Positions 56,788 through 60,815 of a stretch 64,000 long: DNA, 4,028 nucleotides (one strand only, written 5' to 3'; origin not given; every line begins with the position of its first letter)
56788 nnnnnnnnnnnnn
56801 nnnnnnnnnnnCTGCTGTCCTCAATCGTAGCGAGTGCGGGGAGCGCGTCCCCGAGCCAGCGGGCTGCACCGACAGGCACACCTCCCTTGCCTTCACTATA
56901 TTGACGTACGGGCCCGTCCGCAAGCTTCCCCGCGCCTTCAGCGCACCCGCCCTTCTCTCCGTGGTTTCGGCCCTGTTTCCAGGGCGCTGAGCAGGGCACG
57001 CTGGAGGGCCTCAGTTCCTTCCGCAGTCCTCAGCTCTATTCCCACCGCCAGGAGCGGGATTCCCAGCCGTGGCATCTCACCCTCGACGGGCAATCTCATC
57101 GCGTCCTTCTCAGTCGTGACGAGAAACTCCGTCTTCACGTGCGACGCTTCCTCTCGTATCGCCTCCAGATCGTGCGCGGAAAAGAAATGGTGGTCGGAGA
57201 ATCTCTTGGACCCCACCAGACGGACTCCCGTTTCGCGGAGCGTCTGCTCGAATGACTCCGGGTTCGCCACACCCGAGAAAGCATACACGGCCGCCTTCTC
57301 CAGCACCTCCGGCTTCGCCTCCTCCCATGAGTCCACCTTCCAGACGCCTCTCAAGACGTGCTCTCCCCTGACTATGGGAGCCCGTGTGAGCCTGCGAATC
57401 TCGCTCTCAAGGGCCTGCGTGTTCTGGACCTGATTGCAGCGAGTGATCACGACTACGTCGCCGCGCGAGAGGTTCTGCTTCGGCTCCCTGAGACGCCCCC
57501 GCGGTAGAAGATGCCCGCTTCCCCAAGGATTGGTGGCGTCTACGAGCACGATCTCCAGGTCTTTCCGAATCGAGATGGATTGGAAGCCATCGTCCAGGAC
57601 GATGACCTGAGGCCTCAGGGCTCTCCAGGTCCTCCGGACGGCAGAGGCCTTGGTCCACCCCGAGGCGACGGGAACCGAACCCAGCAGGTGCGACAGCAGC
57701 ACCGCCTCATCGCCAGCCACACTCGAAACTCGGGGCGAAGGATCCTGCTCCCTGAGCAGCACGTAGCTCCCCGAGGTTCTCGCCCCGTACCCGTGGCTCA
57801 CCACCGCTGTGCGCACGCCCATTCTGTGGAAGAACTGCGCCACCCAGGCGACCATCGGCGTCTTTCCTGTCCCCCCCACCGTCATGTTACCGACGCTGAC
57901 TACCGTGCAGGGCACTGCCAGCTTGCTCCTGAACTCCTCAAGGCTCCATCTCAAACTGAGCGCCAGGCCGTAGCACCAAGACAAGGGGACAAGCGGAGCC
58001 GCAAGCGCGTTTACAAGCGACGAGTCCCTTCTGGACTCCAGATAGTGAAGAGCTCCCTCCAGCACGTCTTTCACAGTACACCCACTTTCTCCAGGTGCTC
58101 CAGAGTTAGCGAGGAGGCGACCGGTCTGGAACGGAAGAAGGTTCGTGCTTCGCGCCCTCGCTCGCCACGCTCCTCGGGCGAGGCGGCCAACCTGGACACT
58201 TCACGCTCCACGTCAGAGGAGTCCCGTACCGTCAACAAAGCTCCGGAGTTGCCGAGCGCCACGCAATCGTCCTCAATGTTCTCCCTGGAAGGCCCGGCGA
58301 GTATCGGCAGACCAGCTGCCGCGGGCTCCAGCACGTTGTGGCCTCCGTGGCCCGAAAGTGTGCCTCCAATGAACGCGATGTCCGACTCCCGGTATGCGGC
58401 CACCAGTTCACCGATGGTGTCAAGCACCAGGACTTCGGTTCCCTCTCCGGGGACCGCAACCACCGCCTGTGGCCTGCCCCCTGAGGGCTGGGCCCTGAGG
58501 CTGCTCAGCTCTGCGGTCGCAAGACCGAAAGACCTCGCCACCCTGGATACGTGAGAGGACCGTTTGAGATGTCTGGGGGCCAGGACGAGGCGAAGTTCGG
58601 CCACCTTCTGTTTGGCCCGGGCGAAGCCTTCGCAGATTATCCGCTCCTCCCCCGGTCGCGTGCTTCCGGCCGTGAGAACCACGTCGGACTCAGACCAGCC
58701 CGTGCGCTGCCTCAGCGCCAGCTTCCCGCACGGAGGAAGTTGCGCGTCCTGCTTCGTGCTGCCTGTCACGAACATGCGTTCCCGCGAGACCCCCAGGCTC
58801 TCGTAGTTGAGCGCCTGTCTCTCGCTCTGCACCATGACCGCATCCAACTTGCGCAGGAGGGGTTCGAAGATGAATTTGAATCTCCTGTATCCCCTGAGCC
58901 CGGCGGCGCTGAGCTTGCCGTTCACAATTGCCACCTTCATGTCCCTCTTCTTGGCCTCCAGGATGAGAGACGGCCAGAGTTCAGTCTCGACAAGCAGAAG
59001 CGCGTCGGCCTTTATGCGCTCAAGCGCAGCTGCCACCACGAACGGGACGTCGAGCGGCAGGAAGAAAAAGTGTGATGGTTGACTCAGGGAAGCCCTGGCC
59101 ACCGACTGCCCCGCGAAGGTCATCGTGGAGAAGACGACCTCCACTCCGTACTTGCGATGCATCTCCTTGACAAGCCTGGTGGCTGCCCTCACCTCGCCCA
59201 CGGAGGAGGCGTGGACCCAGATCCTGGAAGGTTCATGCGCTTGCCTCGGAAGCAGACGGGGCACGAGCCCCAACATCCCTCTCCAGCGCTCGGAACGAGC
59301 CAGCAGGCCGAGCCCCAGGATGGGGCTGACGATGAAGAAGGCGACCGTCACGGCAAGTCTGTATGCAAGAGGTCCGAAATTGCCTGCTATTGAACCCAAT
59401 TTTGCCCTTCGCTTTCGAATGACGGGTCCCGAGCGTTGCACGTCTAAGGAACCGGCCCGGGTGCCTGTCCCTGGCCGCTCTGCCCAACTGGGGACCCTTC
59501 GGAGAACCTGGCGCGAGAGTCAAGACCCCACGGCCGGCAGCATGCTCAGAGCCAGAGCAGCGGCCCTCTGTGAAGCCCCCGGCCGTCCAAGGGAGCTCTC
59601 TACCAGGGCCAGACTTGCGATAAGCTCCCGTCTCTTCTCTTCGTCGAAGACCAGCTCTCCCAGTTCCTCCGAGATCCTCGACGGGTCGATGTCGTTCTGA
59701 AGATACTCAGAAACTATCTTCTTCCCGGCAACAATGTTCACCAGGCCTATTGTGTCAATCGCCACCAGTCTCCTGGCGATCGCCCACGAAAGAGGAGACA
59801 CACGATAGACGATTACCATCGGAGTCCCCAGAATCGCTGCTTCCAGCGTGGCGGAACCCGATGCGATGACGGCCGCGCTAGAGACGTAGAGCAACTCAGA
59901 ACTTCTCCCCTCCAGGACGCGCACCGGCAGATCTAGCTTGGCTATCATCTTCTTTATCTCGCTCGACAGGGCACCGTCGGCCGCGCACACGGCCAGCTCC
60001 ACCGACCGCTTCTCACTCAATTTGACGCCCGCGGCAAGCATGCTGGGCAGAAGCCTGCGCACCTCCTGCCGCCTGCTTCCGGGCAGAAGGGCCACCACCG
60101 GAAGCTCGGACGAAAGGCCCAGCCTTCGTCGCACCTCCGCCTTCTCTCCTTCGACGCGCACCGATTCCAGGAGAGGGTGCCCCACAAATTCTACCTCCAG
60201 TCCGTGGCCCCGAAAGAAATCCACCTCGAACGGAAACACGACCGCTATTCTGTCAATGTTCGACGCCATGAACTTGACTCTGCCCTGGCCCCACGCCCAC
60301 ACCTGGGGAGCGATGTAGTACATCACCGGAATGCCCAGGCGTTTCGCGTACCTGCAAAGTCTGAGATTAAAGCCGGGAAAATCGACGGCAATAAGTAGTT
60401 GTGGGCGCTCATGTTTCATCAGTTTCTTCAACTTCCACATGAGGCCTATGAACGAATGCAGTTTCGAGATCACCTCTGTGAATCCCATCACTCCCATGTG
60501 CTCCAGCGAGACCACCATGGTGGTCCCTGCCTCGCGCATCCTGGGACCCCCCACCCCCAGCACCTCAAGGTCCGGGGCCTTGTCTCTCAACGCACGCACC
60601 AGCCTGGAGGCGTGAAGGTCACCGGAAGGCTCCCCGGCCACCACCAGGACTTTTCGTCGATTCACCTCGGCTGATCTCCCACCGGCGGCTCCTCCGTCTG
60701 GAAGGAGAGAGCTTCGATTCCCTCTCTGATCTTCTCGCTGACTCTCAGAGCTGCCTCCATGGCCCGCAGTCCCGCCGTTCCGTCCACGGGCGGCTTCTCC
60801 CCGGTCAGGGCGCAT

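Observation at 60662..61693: Gfo/Idh/MocA oxidoreductase wedged between lpxA and lpxB (GnnA-like), hinting at 2,3-diamino-glucose lipid A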

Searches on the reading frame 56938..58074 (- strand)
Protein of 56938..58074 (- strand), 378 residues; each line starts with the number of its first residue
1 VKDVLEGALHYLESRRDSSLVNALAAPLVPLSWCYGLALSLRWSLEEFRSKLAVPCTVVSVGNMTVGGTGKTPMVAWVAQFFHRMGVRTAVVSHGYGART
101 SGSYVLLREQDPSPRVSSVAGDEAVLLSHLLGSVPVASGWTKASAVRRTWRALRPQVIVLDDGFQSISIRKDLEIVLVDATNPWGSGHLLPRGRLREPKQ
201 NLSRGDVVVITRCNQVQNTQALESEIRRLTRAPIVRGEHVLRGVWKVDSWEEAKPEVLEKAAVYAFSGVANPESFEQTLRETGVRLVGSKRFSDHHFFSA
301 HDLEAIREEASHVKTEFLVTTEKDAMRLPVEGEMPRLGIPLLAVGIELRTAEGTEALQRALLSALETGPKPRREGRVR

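Call 3: search_protein_families(library=pfam, proteins=[window:56938-58074:-])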
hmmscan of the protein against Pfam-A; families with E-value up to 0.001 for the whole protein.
window:56938-58074:- (378 aa): 1 family
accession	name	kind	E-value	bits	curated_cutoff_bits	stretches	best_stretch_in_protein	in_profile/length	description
PF02606.20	LpxK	-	2.4e-83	280.4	27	1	25-363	2-325/328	Tetraacyldisaccharide-1-P 4'-kinase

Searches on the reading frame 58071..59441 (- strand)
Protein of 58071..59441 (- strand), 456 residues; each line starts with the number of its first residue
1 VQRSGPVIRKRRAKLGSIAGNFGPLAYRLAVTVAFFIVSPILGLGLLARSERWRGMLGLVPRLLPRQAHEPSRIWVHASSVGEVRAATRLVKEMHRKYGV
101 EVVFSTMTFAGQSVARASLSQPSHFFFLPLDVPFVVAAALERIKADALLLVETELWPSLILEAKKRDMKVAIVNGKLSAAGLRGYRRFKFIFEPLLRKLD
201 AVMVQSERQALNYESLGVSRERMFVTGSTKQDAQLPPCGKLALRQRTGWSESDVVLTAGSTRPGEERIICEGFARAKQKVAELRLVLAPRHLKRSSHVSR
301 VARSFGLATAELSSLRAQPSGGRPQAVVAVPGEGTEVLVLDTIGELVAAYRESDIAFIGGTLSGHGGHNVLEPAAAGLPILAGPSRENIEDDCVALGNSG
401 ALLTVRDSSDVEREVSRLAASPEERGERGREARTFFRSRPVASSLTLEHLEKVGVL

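Call 3: search_protein_families(library=pfam, proteins=[window:58071-59441:-])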
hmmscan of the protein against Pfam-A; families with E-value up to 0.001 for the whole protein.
window:58071-59441:- (456 aa): 2 families
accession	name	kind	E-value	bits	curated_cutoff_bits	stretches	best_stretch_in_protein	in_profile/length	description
PF04413.22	Glycos_transf_N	-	3.8e-51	173.6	23.9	1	52-232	2-178/179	3-Deoxy-D-manno-octulosonic-acid transferase (kdotransferase)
PF00534.26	Glycos_transf_1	-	3.6e-05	23.8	26.4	1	340-433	78-170/172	Glycosyl transferases group 1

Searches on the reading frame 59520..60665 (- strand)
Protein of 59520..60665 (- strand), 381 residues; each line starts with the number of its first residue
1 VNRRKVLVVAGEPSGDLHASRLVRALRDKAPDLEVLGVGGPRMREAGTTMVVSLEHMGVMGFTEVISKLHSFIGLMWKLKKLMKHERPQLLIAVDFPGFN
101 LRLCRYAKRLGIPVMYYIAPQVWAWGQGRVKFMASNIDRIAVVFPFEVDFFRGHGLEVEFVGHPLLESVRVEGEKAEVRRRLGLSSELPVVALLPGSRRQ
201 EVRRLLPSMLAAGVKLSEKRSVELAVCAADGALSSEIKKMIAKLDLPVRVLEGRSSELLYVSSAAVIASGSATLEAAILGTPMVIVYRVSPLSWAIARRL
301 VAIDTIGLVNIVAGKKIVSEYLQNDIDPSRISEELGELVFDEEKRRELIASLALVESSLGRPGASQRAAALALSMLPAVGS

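Call 3: search_protein_families(library=pfam, proteins=[window:59520-60665:-])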
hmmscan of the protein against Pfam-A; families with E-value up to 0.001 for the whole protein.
window:59520-60665:- (381 aa): 1 family
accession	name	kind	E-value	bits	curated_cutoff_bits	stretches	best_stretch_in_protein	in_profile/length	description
PF02684.21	LpxB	-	9.3e-96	321.4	22.6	1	6-349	1-349/374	Lipid-A-disaccharide synthetase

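Call 4: search_protein_families(library=ncbifam, proteins=[window:59520-60665:-])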
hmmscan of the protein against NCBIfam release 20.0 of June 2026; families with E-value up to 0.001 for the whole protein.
window:59520-60665:- (381 aa): 4 families
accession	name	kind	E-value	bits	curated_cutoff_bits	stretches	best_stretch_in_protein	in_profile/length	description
TIGR00215.1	lpxB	equivalog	3.3e-90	302.7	190.25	1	6-373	9-380/382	lipid-A-disaccharide synthase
NF002173.0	PRK01021.1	equivalog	5.6e-48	163.9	1033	1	5-327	228-558/610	lipid-A-disaccharide synthase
TIGR03492.1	TIGR03492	hypoth_equivalog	9.6e-08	31.1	219.2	1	152-242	176-259/396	lipid-A-disaccharide synthase-related protein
NF010135.0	PRK13609.1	equivalog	0.0005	19.1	500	0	78-291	95-303/388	diglucosyl diacylglycerol synthase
